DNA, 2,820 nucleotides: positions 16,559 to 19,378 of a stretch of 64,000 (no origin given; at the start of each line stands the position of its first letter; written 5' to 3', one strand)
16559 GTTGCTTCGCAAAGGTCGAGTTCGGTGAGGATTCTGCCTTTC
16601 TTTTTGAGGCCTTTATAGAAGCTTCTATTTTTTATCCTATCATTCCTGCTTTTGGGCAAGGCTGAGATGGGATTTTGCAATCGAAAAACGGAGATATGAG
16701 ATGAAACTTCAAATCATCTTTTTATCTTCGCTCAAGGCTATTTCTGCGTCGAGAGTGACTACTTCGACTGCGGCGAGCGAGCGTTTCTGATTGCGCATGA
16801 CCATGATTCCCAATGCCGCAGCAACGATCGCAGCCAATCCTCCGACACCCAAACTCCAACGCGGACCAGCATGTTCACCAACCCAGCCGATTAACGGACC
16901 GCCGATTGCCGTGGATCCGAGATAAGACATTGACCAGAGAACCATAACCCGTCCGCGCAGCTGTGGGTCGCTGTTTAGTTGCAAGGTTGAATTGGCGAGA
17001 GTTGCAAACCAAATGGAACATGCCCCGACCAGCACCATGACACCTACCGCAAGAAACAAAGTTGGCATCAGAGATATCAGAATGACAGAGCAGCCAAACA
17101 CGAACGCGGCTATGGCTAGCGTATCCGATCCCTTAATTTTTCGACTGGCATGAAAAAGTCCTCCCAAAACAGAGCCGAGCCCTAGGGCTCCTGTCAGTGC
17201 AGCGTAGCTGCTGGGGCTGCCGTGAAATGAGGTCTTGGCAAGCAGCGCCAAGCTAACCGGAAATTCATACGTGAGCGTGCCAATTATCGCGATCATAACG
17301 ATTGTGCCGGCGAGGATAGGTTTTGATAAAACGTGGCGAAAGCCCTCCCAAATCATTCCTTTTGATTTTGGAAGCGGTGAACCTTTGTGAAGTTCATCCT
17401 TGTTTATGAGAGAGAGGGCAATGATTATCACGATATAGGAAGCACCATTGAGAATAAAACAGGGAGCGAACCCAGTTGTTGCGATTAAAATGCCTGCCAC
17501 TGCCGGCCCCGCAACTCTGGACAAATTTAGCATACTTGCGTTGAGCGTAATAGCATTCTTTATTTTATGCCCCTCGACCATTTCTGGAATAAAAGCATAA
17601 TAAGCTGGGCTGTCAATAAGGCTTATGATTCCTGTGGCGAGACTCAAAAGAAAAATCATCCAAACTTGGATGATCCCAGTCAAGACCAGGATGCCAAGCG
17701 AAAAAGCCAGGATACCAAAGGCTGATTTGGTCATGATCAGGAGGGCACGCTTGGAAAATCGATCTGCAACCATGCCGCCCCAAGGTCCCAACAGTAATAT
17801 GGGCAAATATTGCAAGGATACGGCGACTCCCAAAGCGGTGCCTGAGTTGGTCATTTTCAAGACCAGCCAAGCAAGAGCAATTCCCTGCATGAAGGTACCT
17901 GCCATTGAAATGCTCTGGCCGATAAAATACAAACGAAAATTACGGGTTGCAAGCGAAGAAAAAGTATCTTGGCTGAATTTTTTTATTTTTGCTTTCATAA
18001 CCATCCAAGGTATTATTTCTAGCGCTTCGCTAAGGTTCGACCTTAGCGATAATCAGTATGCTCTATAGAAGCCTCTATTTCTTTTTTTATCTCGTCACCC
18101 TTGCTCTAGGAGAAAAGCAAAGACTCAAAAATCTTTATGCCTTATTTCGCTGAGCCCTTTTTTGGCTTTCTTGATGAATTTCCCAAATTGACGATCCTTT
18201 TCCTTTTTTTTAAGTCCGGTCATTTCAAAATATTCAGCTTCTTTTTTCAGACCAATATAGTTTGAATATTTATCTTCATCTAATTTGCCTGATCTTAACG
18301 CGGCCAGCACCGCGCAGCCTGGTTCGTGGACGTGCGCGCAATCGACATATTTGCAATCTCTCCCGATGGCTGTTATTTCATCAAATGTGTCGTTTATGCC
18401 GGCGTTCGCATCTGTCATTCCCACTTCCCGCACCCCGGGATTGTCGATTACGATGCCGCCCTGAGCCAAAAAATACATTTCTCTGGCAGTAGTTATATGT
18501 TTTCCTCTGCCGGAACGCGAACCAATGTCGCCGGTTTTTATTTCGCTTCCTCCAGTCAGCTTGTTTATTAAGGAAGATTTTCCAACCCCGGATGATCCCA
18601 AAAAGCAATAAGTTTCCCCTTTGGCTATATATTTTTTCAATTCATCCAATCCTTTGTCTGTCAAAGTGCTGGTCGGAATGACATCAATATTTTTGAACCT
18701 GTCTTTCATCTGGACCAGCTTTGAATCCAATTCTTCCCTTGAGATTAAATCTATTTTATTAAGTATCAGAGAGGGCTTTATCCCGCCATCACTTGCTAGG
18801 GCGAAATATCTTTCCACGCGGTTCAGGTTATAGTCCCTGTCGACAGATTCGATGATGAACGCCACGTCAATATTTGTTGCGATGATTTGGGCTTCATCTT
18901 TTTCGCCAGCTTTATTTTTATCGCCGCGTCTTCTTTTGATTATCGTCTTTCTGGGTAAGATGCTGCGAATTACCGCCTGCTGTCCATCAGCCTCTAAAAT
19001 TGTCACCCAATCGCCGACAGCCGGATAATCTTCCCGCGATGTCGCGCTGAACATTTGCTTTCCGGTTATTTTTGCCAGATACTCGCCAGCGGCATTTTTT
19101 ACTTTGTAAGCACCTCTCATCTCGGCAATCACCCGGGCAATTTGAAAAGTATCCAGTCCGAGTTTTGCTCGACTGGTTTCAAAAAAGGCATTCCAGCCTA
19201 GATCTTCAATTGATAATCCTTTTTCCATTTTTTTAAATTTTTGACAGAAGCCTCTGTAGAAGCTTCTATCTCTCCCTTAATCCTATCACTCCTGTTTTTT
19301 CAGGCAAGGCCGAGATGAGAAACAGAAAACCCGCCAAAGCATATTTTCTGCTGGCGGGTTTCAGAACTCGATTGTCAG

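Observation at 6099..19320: Seven-copy intergenic repeat family built from two adjacent perfect palindromes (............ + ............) followed by a T-run/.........(R)CTCCTG module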

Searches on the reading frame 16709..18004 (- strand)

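Call 8: search_protein_families(library=pfam, proteins=[window:16709-18004:-])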
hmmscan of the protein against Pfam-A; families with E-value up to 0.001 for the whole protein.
window:16709-18004:- (431 aa): 2 families
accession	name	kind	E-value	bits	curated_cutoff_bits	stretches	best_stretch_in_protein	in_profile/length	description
PF05977.19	MFS_3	-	2.8e-55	188.2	27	1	14-404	3-395/524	Transmembrane secretion effector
PF07690.21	MFS_1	-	5.9e-30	104.8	33.4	2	27-281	2-251/347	Major Facilitator Superfamily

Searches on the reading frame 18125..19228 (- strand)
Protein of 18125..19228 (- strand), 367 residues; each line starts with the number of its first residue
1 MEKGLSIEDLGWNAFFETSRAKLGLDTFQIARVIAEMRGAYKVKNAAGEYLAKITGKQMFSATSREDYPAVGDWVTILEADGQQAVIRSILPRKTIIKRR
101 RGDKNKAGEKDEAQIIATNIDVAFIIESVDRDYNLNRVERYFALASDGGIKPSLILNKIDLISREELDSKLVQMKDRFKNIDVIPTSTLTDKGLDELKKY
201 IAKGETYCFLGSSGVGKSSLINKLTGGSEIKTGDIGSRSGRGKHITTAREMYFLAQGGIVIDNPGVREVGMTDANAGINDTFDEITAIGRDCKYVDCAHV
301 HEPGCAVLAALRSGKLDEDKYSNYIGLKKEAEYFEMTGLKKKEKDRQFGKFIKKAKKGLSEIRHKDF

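Call 8: search_protein_families(library=pfam, proteins=[window:18125-19228:-])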
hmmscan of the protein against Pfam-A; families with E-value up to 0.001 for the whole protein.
window:18125-19228:- (367 aa): 5 families
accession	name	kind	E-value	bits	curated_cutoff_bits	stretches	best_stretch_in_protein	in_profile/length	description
PF03193.22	RsgA_GTPase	-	4.9e-46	157.2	30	1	90-271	1-173/174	RsgA GTPase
PF01926.29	MMR_HSR1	-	4.9e-06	27.1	21.9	1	208-285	3-73/113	50S ribosome-binding GTPase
PF00005.33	ABC_tran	-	6.9e-06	27.2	25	1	195-240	2-50/137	ABC transporter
PF02421.24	FeoB_N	-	1.4e-05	25.1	27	0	134-200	90-155/156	Ferrous iron transport protein B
PF00009.33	GTP_EFTU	-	5.6e-05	23.3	26.5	1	120-201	93-182/188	Elongation factor Tu GTP binding domain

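Call 9: find_encoding_contigs(protein=window:18125-19228:-, flank=10000, max_places=6)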
Protein window:18125-19228:- (367 aa): 1 contig read that carries it; 1 place shown.
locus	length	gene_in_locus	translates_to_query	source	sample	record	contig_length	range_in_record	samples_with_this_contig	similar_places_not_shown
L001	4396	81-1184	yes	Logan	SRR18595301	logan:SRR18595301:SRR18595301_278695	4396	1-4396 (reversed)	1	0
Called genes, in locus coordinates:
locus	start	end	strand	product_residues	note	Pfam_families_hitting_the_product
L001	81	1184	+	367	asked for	PF03193:RsgA_GTPase, PF02421:FeoB_N (faint), PF00005:ABC_tran (weak), PF01926:MMR_HSR1 (weak)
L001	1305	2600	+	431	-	PF05977:MFS_3, PF07690:MFS_1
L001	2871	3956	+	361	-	PF22168:DIP2311-like_C (weak), PF02518:HATPase_c (faint), PF14213:DUF4325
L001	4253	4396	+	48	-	?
